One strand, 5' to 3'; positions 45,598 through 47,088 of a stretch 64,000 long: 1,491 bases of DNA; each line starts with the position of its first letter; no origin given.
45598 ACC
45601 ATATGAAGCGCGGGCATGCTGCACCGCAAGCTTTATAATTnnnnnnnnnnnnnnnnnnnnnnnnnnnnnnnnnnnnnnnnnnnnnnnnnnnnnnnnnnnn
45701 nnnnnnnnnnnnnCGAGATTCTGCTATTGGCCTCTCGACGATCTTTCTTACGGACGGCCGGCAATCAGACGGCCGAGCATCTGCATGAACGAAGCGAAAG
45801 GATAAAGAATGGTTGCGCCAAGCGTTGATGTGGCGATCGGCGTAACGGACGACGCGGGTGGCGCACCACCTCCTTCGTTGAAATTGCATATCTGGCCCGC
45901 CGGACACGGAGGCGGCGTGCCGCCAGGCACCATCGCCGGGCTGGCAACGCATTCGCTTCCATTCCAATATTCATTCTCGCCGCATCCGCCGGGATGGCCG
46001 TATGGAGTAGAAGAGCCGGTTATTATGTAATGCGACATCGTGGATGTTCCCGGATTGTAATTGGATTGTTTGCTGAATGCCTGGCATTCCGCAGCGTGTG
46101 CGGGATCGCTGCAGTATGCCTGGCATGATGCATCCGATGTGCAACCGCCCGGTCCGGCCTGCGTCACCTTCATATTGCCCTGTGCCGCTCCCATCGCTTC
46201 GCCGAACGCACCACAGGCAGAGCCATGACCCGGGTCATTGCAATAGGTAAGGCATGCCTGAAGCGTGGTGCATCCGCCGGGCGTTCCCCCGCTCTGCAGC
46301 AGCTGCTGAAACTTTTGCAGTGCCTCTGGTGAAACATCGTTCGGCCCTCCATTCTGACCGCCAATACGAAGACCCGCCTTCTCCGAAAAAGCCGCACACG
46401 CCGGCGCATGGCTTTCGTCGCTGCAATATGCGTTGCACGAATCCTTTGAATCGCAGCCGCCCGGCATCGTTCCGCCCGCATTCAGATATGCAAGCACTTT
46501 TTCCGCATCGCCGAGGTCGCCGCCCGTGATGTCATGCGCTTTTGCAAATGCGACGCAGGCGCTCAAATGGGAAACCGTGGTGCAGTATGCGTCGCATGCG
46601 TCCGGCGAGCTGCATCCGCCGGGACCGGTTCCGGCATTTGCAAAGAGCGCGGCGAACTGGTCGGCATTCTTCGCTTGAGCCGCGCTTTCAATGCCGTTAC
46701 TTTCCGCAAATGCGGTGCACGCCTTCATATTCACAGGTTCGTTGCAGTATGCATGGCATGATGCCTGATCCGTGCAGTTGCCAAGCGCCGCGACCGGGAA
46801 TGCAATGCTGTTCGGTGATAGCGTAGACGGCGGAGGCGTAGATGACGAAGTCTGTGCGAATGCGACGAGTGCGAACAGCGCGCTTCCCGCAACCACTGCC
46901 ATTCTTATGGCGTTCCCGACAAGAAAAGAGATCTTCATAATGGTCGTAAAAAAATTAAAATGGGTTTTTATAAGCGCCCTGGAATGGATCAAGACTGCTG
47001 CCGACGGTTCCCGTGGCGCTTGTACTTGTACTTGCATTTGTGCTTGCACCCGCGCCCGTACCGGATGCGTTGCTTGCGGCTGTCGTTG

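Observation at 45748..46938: Secreted protein built from five tandem 4-Cys repeats adjacent to the type IV pilus operon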

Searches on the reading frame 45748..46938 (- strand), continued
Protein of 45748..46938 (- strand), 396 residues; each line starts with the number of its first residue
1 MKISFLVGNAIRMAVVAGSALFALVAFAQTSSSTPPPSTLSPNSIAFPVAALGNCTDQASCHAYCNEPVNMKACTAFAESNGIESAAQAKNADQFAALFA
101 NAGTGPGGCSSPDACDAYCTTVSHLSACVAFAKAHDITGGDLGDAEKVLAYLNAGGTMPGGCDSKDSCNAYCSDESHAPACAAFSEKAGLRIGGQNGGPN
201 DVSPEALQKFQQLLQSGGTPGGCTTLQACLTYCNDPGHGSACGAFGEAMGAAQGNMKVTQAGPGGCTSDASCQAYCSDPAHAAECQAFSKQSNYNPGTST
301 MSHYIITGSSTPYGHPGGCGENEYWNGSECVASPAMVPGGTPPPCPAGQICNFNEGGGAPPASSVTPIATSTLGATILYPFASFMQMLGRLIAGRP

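Call 36: fold_search(model_id=the predicted structure, library=pdb)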
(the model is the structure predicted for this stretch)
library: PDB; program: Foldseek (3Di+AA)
matches with E <= 10: 14; with E <= 0.001: 0
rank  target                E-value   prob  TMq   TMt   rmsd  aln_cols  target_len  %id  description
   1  4p8q_B                3.2e+00  0.04  0.13  0.08  15.6       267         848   13  Crystal Structure of Human Insulin Regulated Aminopeptidase with Alanine in Active Site (released 2014-12-03)
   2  9i05_Xh               4.8e+00  0.02  0.11  0.11  26.1       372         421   12  Cryo-EM structure of the large subunit of the mitochondrial ribosome from Toxoplasma gondii (released 2025-06-11)
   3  5lph_A                5.3e+00  0.02  0.10  0.14  18.1       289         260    9  Structure of the TOG domain of human Cep104 (released 2017-01-11)
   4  2ho1_A                6.1e+00  0.04  0.14  0.21  14.6       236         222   10  Functional Characterization of Pseudomonas Aeruginosa pilF (released 2006-07-25)
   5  6h2f_G                6.1e+00  0.01  0.07  0.08  25.7       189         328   15  Structure of the pre-pore AhlB of the tripartite alpha-pore forming toxin, AHL, from Aeromonas hydrophila. (released 2019-07-10)
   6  4i9c_A                7.5e+00  0.02  0.11  0.11  13.1       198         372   13  Crystal structure of aspartyl phosphate phosphatase F from B.subtilis in complex with its inhibitory peptide (released 2013-11-20)
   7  5lph_B                7.9e+00  0.01  0.10  0.14  17.9       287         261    9  Structure of the TOG domain of human Cep104 (released 2017-01-11)
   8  6zon_A                7.9e+00  0.01  0.10  0.07  16.4       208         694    9  SARS-CoV-2 Nsp1 bound to a human 43S preinitiation ribosome complex - state 1 (released 2020-07-29)
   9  4wne_A                8.3e+00  0.01  0.11  0.12  13.2       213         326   14  Crystal structure of the TPR domain of LGN in complex with Frmpd4/Preso1 at 2.0 Angstrom resolution (released 2015-09-16)
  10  9i05_Xv               9.1e+00  0.02  0.11  0.11  13.8       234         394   12  Cryo-EM structure of the large subunit of the mitochondrial ribosome from Toxoplasma gondii (released 2025-06-11)
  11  9g8r_B                9.6e+00  0.02  0.13  0.07  13.8       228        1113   12  human SKI7-SKI238 complex in the open state (released 2024-10-16)
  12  5sv0_B                9.6e+00  0.02  0.11  0.17  23.1       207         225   11  Structure of the ExbB/ExbD complex from E. coli at pH 7.0 (released 2016-09-28)
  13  5a7d_D                9.6e+00  0.02  0.13  0.14  13.8       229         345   12  Tetrameric assembly of LGN with Inscuteable (released 2016-08-03)
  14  5zfp_B                9.6e+00  0.01  0.08  0.13  20.9       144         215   14  Structure of the ExbB/ExbD hexameric complex (released 2018-05-09)

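Call 39: find_related_loci(query=A3, collection=genome_contigs, flank=10000)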
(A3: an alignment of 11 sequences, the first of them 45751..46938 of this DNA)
Query A3 (396 aa) in genome_contigs; peptide patterns used: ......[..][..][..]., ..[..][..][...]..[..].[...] (x = any residue, [..] = any of these).
264 stretches matched a pattern; 139 encode a relative of the query (tblastn E <= 1e-3); the best 80 are kept; 80 distinct loci.
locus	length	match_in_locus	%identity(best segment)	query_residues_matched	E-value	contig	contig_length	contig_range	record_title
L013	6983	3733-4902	49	44-392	8e-115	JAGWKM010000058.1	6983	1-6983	MAG: Patescibacteria group bacterium isolate REEB161 contig-150_15039, whole genome shotgun sequence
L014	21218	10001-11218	48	21-395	2e-104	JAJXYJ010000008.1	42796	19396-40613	MAG: bacterium isolate BP6.bin83 NODE_1217_length_42796_cov_1.896482, whole genome shotgun sequence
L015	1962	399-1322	48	3-300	2e-83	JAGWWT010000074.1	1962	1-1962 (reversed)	MAG: Patescibacteria group bacterium isolate REEB45 contig-150_84486, whole genome shotgun sequence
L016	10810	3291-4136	47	9-323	4e-78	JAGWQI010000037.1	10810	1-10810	MAG: Patescibacteria group bacterium isolate REEB3 contig-150_7871, whole genome shotgun sequence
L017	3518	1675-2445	51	38-319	9e-77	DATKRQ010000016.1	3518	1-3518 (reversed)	MAG TPA_asm: Candidatus Tyrphobacter sp. isolate SMAG_U14032 k141_1321768, whole genome shotgun sequence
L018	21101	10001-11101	46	2-291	4e-74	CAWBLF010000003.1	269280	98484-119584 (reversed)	MAG: uncultured bacterium isolate MFD04428.bin.2.39 genome assembly, contig: contig_54485, whole genome shotgun sequence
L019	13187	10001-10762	47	44-369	4e-73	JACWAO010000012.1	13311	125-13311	MAG: Candidatus Colwellbacteria bacterium isolate B_PAT_13 k141_56006, whole genome shotgun sequence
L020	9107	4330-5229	44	2-296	5e-72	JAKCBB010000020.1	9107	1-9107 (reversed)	MAG: bacterium isolate YF1.bin123 NODE_9801_length_9107_cov_1.927394, whole genome shotgun sequence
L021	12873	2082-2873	47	44-319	2e-69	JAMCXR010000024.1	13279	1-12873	MAG: Patescibacteria group bacterium isolate FK_Sedi_B_Bin.401 NODE_18297_length_13279_cov_6.18225, whole genome shotgun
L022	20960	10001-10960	40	3-296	4e-68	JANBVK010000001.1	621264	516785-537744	MAG: Patescibacteria group bacterium isolate AMOR_Bin_147 NODE_1_length_621264_cov_13.613588, whole genome shotgun seque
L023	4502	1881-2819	41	5-296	4e-67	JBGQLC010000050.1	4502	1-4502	MAG: Candidatus Paceibacteria bacterium isolate OBJ2_061818_050_47 k141_644386_length_4502_cov_6.0000, whole genome shot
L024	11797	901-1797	38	2-294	9e-66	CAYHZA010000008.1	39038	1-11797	MAG TPA_asm: uncultured Candidatus Saccharibacteria bacterium isolate ERP119705_co17_168 genome assembly, contig: NODE_1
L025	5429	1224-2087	40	15-296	3e-65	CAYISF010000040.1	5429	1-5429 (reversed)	MAG TPA_asm: uncultured Candidatus Saccharibacteria bacterium isolate ERP119705_co3_578 genome assembly, contig: NODE_20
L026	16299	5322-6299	41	25-361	3e-65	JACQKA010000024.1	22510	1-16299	MAG: Candidatus Kaiserbacteria bacterium isolate NC_groundwater_1165_Ag_S-0.1um_52_75 S_p1_S3_coassembly_k141_445073, wh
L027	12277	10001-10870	39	6-294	8e-65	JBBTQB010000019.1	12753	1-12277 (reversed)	MAG: Patescibacteria group bacterium isolate H51-bin038_1 H51_bin038_1_000000000019, whole genome shotgun sequence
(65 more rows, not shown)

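Call 60: list_cluster_members(proteins=[P0001, P0003, P0045])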
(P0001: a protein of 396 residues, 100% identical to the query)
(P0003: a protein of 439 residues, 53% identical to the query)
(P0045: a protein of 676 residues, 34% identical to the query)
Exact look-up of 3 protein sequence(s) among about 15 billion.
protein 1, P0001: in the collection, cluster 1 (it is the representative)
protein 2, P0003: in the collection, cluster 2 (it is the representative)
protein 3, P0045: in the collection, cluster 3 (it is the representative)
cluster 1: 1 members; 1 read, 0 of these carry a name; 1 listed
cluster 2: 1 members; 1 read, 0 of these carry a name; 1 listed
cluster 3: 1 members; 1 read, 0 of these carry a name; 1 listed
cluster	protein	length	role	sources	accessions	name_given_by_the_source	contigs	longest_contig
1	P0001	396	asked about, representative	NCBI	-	-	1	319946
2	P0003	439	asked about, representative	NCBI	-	-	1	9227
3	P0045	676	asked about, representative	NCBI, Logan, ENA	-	-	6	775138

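Call 80: search_protein_representatives(alignment_id=A2)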
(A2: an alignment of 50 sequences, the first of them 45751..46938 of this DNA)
Query: 50 sequences, 536 profile positions. Proteins with E-value up to 0.001 (for the whole library): 2056; up to 1e-10: 1755; up to 1e-30: 1329. The best 150 are listed.
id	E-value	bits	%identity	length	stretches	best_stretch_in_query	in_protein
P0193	2.2e-193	660.7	-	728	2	6-475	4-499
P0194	5.0e-191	652.9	-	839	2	5-472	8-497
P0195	1.7e-189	647.9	-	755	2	11-480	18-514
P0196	3.4e-188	643.6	-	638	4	12-281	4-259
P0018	6.3e-188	642.7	-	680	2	11-474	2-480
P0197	8.0e-187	639.1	-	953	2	12-472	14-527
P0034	1.3e-185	635.1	-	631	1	3-532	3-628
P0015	1.7e-185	634.7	-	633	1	5-533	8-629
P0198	4.0e-183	626.8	-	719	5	12-186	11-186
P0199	1.4e-180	618.4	-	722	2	1-483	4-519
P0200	7.6e-180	616.0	-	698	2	5-471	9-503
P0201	9.0e-180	615.8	-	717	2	15-488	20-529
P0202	3.8e-179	613.7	-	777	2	1-482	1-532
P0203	3.9e-179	613.7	-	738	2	1-478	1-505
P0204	4.2e-178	610.3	-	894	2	3-479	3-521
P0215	3.1e-172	590.9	-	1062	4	66-298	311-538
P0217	5.1e-172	590.2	-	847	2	7-482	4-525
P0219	2.5e-170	584.6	-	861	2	1-481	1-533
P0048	4.0e-158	544.3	-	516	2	97-390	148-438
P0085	8.6e-157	539.9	-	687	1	7-501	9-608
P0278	2.1e-150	518.9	-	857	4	13-292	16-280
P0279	2.4e-150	518.7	-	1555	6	16-297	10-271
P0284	8.3e-150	516.9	-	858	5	30-250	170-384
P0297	2.8e-146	505.2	-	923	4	29-250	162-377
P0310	6.4e-145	500.8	-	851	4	1-247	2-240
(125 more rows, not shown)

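Call 81: search_protein_families(library=pfam, proteins=[P0279, P0215, P0197, P0297, P0204, P0219, P0284, P0278, P0310, P0217], max_evalue=0.001)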
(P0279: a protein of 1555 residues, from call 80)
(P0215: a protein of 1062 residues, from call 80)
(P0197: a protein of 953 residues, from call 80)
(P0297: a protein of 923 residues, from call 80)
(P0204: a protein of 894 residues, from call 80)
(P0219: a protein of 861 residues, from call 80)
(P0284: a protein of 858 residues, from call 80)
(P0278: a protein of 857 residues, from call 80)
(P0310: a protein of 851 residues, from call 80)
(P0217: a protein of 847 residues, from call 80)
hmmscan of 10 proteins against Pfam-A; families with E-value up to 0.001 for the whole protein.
P0279 (1555 aa): 0 families

P0215 (1062 aa): 1 family
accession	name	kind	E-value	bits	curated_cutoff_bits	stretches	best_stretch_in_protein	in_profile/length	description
PF13385.13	Laminin_G_3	-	9.5e-25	87.9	27.6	1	841-992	12-150/151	Concanavalin A-like lectin/glucanases superfamily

P0197 (953 aa): 0 families

P0297 (923 aa): 1 family
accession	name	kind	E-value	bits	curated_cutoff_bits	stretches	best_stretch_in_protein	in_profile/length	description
PF13385.13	Laminin_G_3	-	6.3e-26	91.8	27.6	1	672-825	10-151/151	Concanavalin A-like lectin/glucanases superfamily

P0204 (894 aa): 0 families

P0219 (861 aa): 0 families

P0284 (858 aa): 0 families

P0278 (857 aa): 1 family
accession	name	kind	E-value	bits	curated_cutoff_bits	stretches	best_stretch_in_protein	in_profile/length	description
PF01934.22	HepT-like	-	0.00021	21.4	23.5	0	110-141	46-85/120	Ribonuclease HepT-like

P0310 (851 aa): 1 family
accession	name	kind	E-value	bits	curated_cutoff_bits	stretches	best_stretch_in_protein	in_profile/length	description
PF20787.2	SPP1_GP23-1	-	0.00047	20.4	27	0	376-395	19-38/47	SPP1 phage GP23.1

P0217 (847 aa): 0 families

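Call 85: search_protein_families(library=phrogs, proteins=[window:45751-46938:-], max_evalue=0.01)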
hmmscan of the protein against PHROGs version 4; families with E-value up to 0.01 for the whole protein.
window:45751-46938:- (396 aa): 0 families

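Call 86: search_protein_families(library=padloc, proteins=[window:45751-46938:-], max_evalue=0.01)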
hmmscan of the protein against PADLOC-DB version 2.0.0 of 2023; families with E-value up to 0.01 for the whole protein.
window:45751-46938:- (396 aa): 0 families

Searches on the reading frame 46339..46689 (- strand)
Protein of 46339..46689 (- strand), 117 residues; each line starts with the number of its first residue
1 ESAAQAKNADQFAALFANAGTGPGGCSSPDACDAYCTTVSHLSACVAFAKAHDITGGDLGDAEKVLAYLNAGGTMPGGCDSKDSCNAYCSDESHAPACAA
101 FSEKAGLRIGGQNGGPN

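Call 53: predict_structure(alignment_id=A4)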
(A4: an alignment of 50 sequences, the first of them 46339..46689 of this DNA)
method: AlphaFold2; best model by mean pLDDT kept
length: 117 residues; sequences in the alignment: 50
mean_pLDDT: 84.8   pTM: 0.71
mean pLDDT of the five models: 84.8, 84.1, 80.5, 77.8, 76.5
residues with pLDDT >= 90: 68; 70-90: 32; 50-70: 9; < 50: 8
segments of 3 or more residues with pLDDT < 50: 111-117
pLDDT, mean of each block of 10 residues (from residue 1): 62 81 88 92 93 84 94 95 92 95 87 43
secondary structure, 60 per line:
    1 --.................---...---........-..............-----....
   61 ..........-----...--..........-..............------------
elements in order: H3-19 H29-36 H39-51 H57-70 H82-90 H92-105

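Call 59: fold_search(model_id=the predicted structure, library=pdb)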
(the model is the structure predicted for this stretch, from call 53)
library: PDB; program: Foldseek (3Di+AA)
matches with E <= 10: 8; with E <= 0.001: 0
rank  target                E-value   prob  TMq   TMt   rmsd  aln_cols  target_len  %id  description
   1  5hgl_E                2.3e+00  0.08  0.25  0.17   9.8       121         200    7  Hexameric HIV-1 CA, open conformation (released 2016-08-10)
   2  5hgl_C                3.5e+00  0.07  0.25  0.17   9.8       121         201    7  Hexameric HIV-1 CA, open conformation (released 2016-08-10)
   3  4d10_H                4.6e+00  0.06  0.28  0.22  10.6       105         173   20  Crystal structure of the COP9 signalosome (released 2014-07-23)
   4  9g05_A                4.9e+00  0.10  0.28  0.05   6.9        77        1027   12  Structure of MadB, a class I dehydrates from Clostridium maddingley, in complex with its substrate (released 2025-07-16)
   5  5hgl_A                5.1e+00  0.05  0.25  0.17   9.8       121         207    7  Hexameric HIV-1 CA, open conformation (released 2016-08-10)
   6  5gkk_A                8.5e+00  0.06  0.28  0.24   6.6        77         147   16  Crystal structure of a homing endonuclease, I-TnaI (released 2017-07-12)
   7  6r7h_H                8.5e+00  0.02  0.20  0.17  11.5       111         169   17  Structural basis of Cullin-2 RING E3 ligase regulation by the COP9 signalosome (released 2019-08-28)
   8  9efm_H                9.0e+00  0.03  0.25  0.20  11.0       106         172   19  Cryo-EM structure of COP9 signalosome precatalytic state with neddylated cullin-1 (released 2025-12-03)

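Call 88: fold_search(model_id=the predicted structure, library=viral)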
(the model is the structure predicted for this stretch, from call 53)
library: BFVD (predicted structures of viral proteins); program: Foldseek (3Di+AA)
matches with E <= 10: 19; with E <= 0.001: 0
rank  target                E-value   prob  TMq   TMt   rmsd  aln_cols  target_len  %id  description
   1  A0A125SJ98            2.9e+00  0.04  0.23  0.07  18.8       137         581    9  (no name in the UniProt tables at hand)
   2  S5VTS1                3.0e+00  0.05  0.16  0.16  11.0        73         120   11  (no name in the UniProt tables at hand)
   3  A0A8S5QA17            6.7e+00  0.06  0.16  0.05  10.9        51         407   25  Minor capsid protein (Fragment) [Siphoviridae sp. ctS0613]
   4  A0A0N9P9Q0            6.7e+00  0.02  0.23  0.10  18.5       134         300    7  (no name in the UniProt tables at hand)
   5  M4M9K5                6.7e+00  0.02  0.19  0.11  18.8       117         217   18  (no name in the UniProt tables at hand)
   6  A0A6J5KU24            7.1e+00  0.04  0.26  0.09  11.6       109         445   13  Uncharacterized protein [uncultured Caudovirales phage]
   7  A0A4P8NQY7            7.1e+00  0.04  0.21  0.10  13.7        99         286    9  (no name in the UniProt tables at hand)
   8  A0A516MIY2            7.9e+00  0.05  0.31  0.15   9.7       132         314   11  (no name in the UniProt tables at hand)
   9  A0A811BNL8            7.9e+00  0.02  0.24  0.15  12.4       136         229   14  Uncharacterized protein [Pandoravirus japonicus]
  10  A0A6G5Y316            7.9e+00  0.02  0.19  0.17  13.1       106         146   13  (no name in the UniProt tables at hand)
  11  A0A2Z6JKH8            7.9e+00  0.02  0.21  0.10  12.2       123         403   15  ORF1p [Gevuina avellana amalgavirus 1]
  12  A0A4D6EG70            8.4e+00  0.04  0.28  0.11  13.2       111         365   18  Uncharacterized protein [Pandoravirus celtis]
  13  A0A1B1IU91            8.9e+00  0.03  0.20  0.08  11.7        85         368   15  (no name in the UniProt tables at hand)
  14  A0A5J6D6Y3            8.9e+00  0.02  0.16  0.14  12.6        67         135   10  Uncharacterized protein [Streptomyces phage Zuko]
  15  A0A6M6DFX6            8.9e+00  0.02  0.18  0.05  10.4       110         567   10  (no name in the UniProt tables at hand)
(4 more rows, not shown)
